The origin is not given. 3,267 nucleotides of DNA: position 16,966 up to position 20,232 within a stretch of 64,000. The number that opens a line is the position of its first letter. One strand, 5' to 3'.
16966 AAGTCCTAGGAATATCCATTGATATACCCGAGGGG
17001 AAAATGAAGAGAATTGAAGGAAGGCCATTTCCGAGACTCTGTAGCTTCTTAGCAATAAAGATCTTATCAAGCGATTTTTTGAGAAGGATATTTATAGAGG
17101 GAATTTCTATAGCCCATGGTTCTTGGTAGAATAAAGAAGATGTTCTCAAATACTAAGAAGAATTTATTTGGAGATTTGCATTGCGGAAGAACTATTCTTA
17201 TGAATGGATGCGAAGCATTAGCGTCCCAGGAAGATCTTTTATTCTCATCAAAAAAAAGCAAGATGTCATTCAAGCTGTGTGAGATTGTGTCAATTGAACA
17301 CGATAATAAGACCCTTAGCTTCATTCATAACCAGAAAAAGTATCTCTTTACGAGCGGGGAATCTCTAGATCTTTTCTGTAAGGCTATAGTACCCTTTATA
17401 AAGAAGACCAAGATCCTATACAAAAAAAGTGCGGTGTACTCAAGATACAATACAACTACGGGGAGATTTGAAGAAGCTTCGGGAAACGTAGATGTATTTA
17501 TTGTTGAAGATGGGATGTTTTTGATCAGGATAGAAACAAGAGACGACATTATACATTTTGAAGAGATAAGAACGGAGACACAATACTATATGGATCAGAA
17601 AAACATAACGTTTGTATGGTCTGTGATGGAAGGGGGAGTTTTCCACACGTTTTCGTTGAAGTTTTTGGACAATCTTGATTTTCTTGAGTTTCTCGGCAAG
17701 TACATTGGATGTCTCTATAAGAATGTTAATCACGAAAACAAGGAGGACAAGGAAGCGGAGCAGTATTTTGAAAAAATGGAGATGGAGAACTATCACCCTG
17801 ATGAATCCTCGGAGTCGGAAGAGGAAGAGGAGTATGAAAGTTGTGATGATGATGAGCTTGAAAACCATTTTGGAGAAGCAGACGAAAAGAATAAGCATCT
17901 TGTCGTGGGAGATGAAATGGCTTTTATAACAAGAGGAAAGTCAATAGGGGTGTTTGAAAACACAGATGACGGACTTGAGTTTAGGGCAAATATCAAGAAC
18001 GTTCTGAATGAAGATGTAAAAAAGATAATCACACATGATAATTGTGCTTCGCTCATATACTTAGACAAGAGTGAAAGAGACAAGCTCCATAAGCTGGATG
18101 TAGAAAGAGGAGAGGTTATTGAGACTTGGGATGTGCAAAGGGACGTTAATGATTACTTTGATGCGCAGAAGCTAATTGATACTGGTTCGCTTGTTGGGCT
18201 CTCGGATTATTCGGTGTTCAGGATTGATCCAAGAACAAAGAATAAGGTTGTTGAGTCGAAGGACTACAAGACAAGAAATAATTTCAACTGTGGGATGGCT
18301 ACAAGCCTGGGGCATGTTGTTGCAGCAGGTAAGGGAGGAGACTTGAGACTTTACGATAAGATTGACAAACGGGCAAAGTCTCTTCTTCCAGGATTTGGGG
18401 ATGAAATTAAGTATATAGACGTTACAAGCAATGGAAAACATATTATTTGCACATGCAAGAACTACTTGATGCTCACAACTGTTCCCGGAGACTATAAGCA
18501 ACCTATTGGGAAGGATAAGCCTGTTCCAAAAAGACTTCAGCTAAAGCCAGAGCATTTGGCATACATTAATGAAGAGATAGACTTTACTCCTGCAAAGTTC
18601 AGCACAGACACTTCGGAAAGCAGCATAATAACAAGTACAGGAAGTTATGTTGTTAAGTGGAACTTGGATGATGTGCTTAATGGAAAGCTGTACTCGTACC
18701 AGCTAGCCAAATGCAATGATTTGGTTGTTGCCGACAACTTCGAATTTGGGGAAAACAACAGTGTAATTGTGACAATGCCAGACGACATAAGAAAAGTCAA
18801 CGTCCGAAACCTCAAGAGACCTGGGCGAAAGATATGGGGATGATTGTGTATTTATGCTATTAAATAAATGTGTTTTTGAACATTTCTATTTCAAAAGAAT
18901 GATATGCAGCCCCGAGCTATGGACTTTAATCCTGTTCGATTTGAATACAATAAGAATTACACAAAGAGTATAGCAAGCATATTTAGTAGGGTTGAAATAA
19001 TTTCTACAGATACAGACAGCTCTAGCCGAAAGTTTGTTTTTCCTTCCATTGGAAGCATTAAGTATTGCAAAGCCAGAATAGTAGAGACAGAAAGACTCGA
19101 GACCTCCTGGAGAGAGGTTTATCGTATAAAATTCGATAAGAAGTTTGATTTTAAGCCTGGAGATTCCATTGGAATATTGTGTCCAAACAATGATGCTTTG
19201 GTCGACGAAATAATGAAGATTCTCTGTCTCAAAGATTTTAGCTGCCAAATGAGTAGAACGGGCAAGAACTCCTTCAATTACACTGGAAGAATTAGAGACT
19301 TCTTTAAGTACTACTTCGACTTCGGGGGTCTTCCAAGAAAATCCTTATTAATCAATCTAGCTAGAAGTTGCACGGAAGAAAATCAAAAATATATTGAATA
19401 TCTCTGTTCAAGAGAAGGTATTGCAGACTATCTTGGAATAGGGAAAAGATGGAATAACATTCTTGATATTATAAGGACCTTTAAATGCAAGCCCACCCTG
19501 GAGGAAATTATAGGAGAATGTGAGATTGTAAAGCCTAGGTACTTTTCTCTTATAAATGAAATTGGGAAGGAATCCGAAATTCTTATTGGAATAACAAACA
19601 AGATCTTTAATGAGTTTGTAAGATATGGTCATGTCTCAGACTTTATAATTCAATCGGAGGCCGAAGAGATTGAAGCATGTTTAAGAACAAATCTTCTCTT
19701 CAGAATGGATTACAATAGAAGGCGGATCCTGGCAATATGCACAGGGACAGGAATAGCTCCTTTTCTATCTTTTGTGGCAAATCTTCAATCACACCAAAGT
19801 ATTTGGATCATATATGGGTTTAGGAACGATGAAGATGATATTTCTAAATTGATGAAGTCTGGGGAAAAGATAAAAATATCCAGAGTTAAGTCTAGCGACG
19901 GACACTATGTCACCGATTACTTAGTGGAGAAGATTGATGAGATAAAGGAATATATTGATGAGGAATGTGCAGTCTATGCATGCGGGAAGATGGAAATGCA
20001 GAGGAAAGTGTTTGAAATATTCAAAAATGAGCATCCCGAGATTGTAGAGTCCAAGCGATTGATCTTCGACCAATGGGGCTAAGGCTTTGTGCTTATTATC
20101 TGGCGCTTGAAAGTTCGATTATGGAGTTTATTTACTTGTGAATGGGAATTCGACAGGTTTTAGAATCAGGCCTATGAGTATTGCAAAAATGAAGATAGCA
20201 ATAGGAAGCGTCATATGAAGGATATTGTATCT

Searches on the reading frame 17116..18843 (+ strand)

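Call 68: search_protein_families(library=pfam, proteins=[window:17116-18843:+], max_evalue=0.0001)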
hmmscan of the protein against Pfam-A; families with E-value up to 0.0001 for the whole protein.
window:17116-18843:+ (575 aa): 2 families
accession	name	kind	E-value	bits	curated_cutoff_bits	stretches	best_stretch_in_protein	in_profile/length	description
PF08553.16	VID27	-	1.5e-81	274.6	22.1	1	258-572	2-348/356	VID27 C-terminal WD40-like domain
PF17747.7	VID27_PH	-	2.3e-05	25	23.2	1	101-202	3-108/109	VID27 PH-like domain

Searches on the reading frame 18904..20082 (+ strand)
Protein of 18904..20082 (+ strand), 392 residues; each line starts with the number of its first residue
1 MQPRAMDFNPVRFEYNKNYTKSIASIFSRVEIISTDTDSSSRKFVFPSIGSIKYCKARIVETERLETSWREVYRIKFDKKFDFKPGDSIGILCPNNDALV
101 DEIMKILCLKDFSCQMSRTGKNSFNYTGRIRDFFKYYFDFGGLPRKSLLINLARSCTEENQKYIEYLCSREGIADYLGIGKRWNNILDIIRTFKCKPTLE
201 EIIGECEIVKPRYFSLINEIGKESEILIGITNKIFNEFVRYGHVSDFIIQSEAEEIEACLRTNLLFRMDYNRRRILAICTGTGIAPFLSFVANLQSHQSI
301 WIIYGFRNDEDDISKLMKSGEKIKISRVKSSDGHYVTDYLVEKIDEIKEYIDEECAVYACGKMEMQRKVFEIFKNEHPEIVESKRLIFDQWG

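Call 68: search_protein_families(library=pfam, proteins=[window:18904-20082:+], max_evalue=0.0001)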
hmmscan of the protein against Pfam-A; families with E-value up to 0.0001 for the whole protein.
window:18904-20082:+ (392 aa): 2 families
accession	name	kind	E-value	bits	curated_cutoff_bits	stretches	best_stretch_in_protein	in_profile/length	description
PF00667.26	FAD_binding_1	-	9.3e-16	58.5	32.3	1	53-217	7-187/222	FAD binding domain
PF00175.26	NAD_binding_1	-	2.5e-09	38.2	22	1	278-369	2-107/109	Oxidoreductase NAD-binding domain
